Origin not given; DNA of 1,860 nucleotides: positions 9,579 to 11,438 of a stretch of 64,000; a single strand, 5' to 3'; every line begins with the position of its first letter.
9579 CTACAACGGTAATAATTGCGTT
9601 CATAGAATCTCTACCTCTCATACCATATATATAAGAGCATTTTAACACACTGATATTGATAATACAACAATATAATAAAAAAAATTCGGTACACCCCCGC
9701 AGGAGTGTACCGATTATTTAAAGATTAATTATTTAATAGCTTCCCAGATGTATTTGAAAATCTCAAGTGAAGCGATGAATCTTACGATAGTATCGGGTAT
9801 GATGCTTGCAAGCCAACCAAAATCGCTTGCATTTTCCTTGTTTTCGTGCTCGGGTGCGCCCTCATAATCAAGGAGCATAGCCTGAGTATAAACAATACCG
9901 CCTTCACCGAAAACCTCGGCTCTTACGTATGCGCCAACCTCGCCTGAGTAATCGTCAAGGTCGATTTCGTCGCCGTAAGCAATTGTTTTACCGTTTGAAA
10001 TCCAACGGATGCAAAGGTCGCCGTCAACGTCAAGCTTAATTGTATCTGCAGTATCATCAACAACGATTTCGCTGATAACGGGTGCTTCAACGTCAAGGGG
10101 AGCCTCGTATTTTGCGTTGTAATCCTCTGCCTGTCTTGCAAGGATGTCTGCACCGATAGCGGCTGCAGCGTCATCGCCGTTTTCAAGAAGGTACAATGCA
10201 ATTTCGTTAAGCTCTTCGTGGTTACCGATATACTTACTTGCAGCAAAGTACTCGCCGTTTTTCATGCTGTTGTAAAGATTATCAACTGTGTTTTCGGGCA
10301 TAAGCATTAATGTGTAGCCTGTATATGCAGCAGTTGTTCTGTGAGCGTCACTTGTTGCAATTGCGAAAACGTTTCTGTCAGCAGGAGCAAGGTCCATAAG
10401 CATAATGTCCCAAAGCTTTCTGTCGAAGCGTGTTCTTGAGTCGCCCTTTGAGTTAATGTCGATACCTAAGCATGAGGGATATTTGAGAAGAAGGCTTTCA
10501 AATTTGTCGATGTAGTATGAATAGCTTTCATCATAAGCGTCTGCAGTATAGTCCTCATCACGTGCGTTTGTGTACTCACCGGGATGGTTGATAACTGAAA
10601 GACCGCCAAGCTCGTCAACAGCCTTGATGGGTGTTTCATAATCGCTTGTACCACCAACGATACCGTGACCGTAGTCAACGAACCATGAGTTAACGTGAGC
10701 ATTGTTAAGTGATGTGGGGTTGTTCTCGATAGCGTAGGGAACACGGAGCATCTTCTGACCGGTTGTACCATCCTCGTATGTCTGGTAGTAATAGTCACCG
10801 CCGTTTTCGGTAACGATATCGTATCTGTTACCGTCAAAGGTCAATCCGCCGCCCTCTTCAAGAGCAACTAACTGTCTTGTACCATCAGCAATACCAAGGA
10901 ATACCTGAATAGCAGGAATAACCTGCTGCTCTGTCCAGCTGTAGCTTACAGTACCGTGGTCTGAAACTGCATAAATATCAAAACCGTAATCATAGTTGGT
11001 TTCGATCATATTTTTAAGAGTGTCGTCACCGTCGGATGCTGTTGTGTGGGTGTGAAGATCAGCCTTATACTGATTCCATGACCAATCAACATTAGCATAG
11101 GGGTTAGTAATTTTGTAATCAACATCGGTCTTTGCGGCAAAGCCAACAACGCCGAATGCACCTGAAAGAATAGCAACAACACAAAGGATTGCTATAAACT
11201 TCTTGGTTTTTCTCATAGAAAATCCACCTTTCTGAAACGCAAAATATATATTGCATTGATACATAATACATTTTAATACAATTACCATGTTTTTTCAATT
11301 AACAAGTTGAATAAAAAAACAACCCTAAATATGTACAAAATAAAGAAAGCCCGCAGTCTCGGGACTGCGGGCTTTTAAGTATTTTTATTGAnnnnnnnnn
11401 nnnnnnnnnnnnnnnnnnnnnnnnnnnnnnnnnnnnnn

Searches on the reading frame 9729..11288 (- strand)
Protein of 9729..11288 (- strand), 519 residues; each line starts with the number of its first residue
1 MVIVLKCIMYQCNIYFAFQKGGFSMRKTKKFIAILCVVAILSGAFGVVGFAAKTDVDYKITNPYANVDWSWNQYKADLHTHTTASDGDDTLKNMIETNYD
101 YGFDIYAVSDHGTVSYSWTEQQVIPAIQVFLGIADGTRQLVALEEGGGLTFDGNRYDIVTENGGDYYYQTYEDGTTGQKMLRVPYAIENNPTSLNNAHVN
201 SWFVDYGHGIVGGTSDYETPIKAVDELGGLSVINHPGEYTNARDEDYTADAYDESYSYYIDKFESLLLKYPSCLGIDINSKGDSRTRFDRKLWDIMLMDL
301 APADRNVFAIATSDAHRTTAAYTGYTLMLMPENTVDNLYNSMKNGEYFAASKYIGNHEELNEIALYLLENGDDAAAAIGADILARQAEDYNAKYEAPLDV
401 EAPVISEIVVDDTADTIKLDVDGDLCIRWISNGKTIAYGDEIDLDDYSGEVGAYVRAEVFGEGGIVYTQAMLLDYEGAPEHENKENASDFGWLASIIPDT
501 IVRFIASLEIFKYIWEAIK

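Call 74: search_protein_families(library=pfam, proteins=[window:9729-11288:-], max_evalue=0.0001)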
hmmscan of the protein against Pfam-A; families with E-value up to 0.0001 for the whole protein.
window:9729-11288:- (519 aa): 1 family
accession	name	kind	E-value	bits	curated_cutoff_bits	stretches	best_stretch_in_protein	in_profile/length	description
PF02811.25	PHP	-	4.3e-05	24.3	26.4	0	77-114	1-40/164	PHP domain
